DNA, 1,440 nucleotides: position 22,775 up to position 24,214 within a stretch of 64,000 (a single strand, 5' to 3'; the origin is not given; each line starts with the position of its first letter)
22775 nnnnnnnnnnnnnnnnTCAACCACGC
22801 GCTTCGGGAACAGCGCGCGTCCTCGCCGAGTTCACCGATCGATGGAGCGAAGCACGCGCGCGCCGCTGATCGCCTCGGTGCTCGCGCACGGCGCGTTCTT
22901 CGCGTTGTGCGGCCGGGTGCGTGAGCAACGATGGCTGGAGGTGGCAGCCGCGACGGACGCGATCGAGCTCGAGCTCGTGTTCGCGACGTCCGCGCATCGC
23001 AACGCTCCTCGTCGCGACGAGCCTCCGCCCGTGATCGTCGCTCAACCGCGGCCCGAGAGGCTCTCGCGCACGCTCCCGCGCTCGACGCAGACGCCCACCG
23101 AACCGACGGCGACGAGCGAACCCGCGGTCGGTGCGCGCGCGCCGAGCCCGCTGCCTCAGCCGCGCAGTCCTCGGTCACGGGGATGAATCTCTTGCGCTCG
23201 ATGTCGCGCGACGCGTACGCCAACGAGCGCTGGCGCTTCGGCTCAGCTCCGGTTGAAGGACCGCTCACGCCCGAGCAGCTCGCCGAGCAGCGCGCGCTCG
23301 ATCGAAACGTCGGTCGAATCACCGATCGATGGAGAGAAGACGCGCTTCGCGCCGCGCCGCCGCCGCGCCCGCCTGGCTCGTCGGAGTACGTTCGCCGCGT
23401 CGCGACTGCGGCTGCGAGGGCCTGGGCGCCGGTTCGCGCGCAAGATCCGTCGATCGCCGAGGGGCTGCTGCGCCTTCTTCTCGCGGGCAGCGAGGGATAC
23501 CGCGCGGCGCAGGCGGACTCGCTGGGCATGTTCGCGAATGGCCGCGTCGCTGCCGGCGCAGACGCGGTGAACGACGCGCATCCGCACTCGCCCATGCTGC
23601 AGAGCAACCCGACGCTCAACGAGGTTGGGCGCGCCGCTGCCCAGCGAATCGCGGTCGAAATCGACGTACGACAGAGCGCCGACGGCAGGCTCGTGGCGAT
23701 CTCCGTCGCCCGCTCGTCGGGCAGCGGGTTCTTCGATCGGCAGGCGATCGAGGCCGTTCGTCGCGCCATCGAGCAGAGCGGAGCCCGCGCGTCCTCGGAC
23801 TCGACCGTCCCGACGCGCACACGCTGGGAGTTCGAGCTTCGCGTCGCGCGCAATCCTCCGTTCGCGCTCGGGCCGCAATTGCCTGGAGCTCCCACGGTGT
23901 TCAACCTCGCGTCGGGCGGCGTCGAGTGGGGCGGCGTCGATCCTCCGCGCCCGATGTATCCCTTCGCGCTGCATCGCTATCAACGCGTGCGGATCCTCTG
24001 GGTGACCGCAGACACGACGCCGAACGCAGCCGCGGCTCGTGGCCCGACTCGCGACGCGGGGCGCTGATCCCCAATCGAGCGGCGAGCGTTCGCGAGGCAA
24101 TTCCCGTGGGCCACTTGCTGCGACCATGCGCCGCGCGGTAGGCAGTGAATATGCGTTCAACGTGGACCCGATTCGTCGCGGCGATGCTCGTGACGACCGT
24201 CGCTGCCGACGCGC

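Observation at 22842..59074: At least nine conserved genes are split by single-base frame changes: either assembly indel errors or extensive recent pseudogenisation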

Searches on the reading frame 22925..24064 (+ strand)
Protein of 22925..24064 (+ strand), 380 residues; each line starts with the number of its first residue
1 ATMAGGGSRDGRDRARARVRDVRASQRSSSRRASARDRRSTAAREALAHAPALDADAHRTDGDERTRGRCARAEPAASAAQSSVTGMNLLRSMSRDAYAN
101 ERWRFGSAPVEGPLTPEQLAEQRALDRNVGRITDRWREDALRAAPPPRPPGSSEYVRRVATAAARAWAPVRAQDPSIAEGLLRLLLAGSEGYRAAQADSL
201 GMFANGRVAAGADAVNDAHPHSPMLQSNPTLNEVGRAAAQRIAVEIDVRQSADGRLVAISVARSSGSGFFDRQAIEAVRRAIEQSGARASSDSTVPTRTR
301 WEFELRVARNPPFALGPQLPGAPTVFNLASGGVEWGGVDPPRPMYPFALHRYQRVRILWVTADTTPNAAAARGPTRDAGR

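Call 7: search_protein_families(library=pfam, max_evalue=0.01, proteins=[window:22925-24064:+])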
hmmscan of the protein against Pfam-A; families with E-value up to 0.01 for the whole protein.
window:22925-24064:+ (380 aa): 2 families
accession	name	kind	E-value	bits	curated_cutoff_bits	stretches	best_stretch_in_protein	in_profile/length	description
PF03544.19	TonB_C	-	5.6e-05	24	24.6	1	244-305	18-79/79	Gram-negative bacterial TonB protein C-terminal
PF13103.11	TonB_2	-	0.00012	22.6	22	1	240-281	24-65/85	TonB C terminal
